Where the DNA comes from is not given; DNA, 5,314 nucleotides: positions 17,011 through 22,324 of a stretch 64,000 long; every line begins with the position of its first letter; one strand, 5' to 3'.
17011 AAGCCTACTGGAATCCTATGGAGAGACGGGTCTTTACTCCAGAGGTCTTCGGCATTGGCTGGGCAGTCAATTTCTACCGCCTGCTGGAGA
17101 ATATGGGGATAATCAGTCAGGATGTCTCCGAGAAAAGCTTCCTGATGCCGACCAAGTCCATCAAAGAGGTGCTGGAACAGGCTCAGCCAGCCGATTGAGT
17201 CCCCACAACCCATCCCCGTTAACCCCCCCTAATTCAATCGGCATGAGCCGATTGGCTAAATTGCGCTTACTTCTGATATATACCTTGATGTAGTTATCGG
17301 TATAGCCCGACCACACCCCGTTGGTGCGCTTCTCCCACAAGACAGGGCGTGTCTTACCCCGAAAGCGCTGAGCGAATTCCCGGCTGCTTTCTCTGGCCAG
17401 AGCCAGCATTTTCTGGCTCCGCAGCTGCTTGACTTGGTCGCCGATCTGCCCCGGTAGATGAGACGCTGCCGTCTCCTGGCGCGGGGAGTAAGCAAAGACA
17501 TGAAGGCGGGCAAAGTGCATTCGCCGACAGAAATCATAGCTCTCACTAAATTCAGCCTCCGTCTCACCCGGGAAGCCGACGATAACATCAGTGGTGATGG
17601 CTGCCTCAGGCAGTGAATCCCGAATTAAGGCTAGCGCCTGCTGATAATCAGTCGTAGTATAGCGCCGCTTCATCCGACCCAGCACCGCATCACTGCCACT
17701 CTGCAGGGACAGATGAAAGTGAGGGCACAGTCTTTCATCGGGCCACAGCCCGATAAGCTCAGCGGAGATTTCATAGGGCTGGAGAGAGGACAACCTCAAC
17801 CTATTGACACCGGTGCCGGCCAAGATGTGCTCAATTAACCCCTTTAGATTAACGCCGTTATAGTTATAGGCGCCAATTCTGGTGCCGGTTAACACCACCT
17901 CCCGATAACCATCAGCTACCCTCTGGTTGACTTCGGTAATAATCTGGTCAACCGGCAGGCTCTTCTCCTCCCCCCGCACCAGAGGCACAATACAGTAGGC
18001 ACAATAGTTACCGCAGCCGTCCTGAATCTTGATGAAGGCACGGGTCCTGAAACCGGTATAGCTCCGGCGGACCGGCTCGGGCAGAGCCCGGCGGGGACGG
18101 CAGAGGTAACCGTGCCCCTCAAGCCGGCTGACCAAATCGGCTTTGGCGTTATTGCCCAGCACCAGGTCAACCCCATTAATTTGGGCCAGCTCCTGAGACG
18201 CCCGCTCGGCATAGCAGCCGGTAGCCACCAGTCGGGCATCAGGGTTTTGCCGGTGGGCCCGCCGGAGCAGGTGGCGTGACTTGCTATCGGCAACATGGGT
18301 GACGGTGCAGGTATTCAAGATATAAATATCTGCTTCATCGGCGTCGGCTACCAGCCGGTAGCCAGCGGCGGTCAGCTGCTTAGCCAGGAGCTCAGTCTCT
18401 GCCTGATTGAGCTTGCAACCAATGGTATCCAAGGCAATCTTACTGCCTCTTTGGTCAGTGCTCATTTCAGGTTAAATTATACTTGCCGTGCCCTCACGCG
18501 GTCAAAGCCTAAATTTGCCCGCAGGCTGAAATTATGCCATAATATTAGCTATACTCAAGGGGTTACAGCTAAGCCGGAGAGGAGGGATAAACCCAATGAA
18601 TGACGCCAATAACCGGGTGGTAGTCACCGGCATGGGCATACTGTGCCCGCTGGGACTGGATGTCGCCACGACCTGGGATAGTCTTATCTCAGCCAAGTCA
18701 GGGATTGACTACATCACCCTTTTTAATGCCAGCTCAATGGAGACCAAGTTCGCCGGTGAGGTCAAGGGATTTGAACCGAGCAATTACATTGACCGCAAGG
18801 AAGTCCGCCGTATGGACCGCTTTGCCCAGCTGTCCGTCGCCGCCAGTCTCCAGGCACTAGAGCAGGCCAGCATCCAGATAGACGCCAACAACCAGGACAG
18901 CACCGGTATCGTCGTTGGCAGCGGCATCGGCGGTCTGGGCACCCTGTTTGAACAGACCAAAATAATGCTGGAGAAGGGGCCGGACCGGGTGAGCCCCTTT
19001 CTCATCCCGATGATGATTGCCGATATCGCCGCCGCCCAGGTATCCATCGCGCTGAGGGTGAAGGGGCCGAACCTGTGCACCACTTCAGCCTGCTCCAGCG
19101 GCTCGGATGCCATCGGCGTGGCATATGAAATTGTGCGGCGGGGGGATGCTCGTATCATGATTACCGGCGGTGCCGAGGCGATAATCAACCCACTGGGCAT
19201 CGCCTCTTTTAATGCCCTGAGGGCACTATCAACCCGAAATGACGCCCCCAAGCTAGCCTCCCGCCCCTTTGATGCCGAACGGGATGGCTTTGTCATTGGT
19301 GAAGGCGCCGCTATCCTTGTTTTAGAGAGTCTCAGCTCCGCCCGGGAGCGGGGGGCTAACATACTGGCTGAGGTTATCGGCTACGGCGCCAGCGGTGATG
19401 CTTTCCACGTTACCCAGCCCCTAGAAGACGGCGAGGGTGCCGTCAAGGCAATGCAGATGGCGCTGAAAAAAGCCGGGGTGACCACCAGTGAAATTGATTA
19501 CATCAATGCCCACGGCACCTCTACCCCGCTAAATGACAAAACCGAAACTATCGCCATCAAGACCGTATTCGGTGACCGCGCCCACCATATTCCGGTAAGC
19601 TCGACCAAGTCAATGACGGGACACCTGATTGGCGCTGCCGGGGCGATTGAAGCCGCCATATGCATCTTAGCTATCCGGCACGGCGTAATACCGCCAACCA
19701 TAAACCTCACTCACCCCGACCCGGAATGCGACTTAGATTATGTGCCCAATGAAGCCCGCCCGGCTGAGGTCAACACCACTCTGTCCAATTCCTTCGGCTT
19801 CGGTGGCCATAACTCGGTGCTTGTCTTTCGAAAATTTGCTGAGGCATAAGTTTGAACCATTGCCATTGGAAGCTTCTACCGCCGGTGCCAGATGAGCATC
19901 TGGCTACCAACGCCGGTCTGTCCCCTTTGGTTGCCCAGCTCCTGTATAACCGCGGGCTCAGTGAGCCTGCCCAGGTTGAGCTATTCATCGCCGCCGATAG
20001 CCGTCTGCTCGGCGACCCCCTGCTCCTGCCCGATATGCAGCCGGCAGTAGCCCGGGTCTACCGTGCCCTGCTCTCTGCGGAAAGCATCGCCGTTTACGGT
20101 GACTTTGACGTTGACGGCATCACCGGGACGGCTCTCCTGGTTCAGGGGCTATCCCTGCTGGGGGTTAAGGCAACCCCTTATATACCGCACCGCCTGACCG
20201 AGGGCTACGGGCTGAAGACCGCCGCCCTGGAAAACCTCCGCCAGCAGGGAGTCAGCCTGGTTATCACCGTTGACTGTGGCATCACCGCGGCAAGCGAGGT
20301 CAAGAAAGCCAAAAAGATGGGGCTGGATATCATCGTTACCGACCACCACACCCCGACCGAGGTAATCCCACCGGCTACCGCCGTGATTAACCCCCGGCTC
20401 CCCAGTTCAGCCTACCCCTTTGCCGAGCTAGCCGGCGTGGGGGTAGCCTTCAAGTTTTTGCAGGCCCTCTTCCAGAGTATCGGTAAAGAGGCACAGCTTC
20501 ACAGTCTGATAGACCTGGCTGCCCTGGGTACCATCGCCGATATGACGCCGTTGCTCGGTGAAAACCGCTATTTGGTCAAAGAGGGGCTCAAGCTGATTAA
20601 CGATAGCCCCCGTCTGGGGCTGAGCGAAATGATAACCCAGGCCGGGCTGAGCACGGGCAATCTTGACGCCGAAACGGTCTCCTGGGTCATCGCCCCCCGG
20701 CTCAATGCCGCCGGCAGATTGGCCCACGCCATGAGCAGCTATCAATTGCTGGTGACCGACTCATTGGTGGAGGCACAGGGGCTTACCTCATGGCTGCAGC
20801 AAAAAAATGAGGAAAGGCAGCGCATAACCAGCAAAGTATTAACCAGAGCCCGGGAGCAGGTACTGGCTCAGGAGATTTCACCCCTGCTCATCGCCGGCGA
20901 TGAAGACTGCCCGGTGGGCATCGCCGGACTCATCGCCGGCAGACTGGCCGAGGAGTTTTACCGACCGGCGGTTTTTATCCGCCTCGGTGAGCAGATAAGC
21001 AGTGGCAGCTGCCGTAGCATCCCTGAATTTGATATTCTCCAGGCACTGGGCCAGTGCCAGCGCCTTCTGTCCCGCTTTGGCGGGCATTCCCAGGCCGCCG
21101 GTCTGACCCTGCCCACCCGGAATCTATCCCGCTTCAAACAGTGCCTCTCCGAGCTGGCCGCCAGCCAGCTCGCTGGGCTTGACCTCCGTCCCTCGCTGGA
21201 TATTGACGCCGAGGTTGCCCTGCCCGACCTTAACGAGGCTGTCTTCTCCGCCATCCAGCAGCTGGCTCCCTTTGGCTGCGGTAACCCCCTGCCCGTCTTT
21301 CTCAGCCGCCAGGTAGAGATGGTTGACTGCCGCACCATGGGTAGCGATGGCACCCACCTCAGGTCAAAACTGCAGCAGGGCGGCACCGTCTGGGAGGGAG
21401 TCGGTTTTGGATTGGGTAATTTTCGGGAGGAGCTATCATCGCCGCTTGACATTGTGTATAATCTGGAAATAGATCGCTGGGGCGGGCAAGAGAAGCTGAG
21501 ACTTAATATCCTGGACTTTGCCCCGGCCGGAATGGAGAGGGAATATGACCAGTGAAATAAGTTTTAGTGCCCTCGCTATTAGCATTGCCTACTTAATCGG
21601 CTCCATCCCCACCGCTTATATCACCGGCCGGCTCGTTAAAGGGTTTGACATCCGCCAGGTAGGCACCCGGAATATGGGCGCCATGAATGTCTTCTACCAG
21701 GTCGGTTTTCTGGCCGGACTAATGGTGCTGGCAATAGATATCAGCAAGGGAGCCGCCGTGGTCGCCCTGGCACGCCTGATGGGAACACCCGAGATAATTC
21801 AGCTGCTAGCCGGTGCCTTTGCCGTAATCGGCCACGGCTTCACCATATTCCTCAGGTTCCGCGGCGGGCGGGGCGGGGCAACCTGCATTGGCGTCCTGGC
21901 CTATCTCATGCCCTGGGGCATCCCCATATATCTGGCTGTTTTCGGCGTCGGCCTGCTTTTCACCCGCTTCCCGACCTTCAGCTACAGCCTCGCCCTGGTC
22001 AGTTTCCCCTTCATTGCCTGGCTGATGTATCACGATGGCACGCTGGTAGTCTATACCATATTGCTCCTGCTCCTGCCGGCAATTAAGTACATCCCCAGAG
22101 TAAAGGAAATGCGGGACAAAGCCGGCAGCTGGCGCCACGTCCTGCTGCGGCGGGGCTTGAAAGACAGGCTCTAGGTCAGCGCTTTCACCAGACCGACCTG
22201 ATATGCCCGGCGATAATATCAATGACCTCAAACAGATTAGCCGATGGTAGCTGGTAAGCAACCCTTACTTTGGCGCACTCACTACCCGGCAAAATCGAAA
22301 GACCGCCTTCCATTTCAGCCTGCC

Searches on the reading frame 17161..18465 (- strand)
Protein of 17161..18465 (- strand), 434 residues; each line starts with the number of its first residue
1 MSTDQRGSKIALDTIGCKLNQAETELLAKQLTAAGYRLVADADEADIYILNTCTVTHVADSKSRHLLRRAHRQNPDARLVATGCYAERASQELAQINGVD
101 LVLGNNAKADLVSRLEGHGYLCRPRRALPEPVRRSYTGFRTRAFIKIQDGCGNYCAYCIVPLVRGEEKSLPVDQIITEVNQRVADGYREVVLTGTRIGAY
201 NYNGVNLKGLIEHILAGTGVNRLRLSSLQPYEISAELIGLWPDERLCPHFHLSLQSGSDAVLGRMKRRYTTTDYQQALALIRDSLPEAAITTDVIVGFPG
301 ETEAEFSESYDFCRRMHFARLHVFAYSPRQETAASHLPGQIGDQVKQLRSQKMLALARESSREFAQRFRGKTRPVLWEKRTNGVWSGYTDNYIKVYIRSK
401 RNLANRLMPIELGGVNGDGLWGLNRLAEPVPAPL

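Call 26: search_protein_families(library=ncbifam, proteins=[window:17161-18465:-], max_evalue=0.00001)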
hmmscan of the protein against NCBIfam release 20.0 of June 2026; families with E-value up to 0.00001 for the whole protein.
window:17161-18465:- (434 aa): 10 families
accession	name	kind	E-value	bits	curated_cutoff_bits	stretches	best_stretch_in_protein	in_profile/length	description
TIGR01579.1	MiaB-like-C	equivalog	1.1e-128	430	357.05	1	13-411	2-415/416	tRNA (N(6)-L-threonylcarbamoyladenosine(37)-C(2))-methylthiotransferase MtaB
TIGR00089.1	TIGR00089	subfamily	5.3e-118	394.5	251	1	9-422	1-429/429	MiaB/RimO family radical SAM methylthiotransferase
TIGR01574.1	miaB-methiolase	equivalog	2.8e-84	283.7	355.3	1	11-417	3-429/437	tRNA (N6-isopentenyl adenosine(37)-C2)-methylthiotransferase MiaB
TIGR01578.1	MiaB-like-B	hypoth_equivalog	5.5e-70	236.2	314.7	1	9-414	1-410/421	tRNA (N(6)-L-threonylcarbamoyladenosine(37)-C(2))-methylthiotransferase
TIGR01125.1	TIGR01125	equivalog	2.4e-69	234.5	356.95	1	9-379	1-379/432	30S ribosomal protein S12 methylthiotransferase RimO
NF010916.0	PRK14336.1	equivalog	5.7e-64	216.4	606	1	12-411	6-399/418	tRNA (N6-isopentenyl adenosine(37)-C2)-methylthiotransferase MiaB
TIGR04014.1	B12_SAM_MJ_0865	equivalog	1.4e-14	53.7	360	1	142-323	160-343/434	methyl-coenzyme M reductase glutamine C-methyltransferase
TIGR04013.1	B12_SAM_MJ_1487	hypoth_equivalog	1.2e-13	50.7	251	1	139-341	148-361/382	TIGR04013 family B12-binding domain/radical SAM domain-containing protein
TIGR04479.1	bcpD_PhpK_rSAM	subfamily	1.1e-12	47.2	600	1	145-316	244-409/504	PhpK family radical SAM P-methyltransferase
NF040546.1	rSAM_CUAEP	equivalog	2.1e-07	30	500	0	144-190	173-220/468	CUAEP/CCAEP-tail radical SAM (seleno)protein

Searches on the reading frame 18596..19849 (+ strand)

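Call 26: search_protein_families(library=ncbifam, proteins=[window:18596-19849:+], max_evalue=0.00001)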
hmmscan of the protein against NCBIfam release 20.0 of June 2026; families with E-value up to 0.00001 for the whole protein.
window:18596-19849:+ (417 aa): 28 families (the best 25 are shown)
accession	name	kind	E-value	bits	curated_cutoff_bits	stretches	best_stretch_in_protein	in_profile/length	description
TIGR03150.1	fabF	equivalog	1.2e-188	626.9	493.75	1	6-412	1-407/407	beta-ketoacyl-ACP synthase II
NF005589.0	PRK07314.1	subfamily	2.9e-184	612.6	387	1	5-414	3-412/413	beta-ketoacyl-ACP synthase II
NF004970.0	PRK06333.1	subfamily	8.7e-159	528.9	525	1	5-415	3-423/424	beta-ketoacyl-ACP synthase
NF006274.0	PRK08439.1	equivalog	2.7e-147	490.8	621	1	6-413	2-405/406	beta-ketoacyl-ACP synthase II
NF006434.0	PRK08722.1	equivalog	1e-135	452.9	759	1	5-414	3-414/414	beta-ketoacyl-ACP synthase II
NF006587.0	PRK09116.1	equivalog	2.9e-111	372.1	470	1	6-414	2-407/408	beta-ketoacyl-ACP synthase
NF005076.0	PRK06501.1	equivalog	1.4e-105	353.6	629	2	146-412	155-421/425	beta-ketoacyl-ACP synthase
NF005935.0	PRK07967.1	equivalog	6.4e-102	341.4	630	1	6-415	2-405/406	beta-ketoacyl-ACP synthase I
NF005916.1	PRK07910.1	equivalog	1e-101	340.9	560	1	6-413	12-417/418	KasA/KasB family beta-ketoacyl-ACP synthase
NF004618.0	PRK05952.1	equivalog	8.5e-80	268.5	455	1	7-413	3-382/384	beta-ketoacyl-ACP synthase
NF006618.0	PRK09185.1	subfamily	6.5e-78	262.5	407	1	6-412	3-391/394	beta-ketoacyl-ACP synthase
NF058662.1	cispenta_AmcF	equivalog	2.8e-75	253.6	325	2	146-412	109-368/369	cispentacin biosynthesis acyltransferase subunit AmcF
NF005490.0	PRK07103.1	equivalog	1.3e-72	245.1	445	1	5-413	3-412/414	polyketide beta-ketoacyl:acyl carrier protein synthase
NF045894.1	PKS_plus_SDR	equivalog_domain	6.6e-47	159.9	1740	1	48-381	61-386/1515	type I polyketide synthase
NF040607.1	mycolic_Pks13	equivalog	2.4e-42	144.6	2100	1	52-414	163-526/1680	polyketide synthase Pks13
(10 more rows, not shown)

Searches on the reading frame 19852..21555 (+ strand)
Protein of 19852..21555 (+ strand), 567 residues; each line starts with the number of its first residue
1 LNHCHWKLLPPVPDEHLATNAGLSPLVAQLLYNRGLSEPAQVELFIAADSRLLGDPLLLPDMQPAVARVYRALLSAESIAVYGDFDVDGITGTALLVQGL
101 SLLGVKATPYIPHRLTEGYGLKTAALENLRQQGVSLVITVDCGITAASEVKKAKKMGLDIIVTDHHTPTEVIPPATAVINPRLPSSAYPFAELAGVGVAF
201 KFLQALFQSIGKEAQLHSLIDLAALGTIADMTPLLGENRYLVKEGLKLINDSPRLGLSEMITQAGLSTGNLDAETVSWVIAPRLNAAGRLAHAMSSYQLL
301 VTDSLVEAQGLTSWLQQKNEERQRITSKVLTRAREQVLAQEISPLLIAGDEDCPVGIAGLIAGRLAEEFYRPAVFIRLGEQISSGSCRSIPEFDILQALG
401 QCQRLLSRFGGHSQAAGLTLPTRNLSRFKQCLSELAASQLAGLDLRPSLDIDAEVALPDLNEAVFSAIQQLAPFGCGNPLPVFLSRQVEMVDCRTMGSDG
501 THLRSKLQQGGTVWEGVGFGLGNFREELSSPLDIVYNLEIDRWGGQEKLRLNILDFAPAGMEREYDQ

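Call 26: search_protein_families(library=ncbifam, proteins=[window:19852-21555:+], max_evalue=0.00001)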
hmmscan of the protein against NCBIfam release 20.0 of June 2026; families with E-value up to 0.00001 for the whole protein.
window:19852-21555:+ (567 aa): 5 families
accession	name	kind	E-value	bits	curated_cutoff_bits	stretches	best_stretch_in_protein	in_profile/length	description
TIGR00644.1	recJ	equivalog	5.7e-154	513.4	396.9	1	24-555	2-545/546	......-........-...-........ exonuclease RecJ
NF008290.0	PRK11070.1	equivalog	1.7e-79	267.8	900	1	17-555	16-573/577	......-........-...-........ exonuclease RecJ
NF053576.1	RecJ_archaeal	equivalog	1.4e-19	70.2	360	1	71-247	6-170/452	RecJ family nuclease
NF040701.1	RecJ_Meth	equivalog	3.7e-08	32.6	550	1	77-246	8-167/449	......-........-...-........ exonuclease RecJ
NF053575.1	GAN_nuclease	exception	6.9e-07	28.2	850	0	79-260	27-193/467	GINS-associated RecJ family nuclease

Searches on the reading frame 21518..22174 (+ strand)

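Call 26: search_protein_families(library=ncbifam, proteins=[window:21518-22174:+], max_evalue=0.00001)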
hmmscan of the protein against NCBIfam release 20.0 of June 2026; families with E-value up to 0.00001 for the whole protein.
window:21518-22174:+ (218 aa): 8 families
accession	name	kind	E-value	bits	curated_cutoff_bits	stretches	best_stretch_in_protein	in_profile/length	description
NF010990.0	PRK14414.1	equivalog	6.7e-81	271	261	1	18-218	8-210/210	glycerol-3-phosphate acyltransferase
TIGR00023.1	TIGR00023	equivalog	4.7e-36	124.4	137.2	1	18-184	6-172/196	glycerol-3-phosphate 1-O-acyltransferase PlsY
NF010992.0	PRK14416.1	equivalog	6.4e-35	121.1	222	1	19-203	1-192/207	membrane protein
NF010993.0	PRK14417.1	equivalog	7.3e-27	94.4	249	1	19-167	7-154/232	membrane protein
NF010978.0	PRK14401.1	equivalog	5.4e-19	68.7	163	1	19-174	4-155/187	membrane protein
NF010976.0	PRK14399.1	equivalog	1.4e-10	41.4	419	1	19-176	13-176/258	membrane protein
NF001254.0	PRK00220.2-1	equivalog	1.5e-10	41.4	199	1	18-183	7-169/182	glycerol-3-phosphate 1-O-acyltransferase PlsY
NF010987.0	PRK14411.1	equivalog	6.7e-07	29.3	243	1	19-178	5-164/204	membrane protein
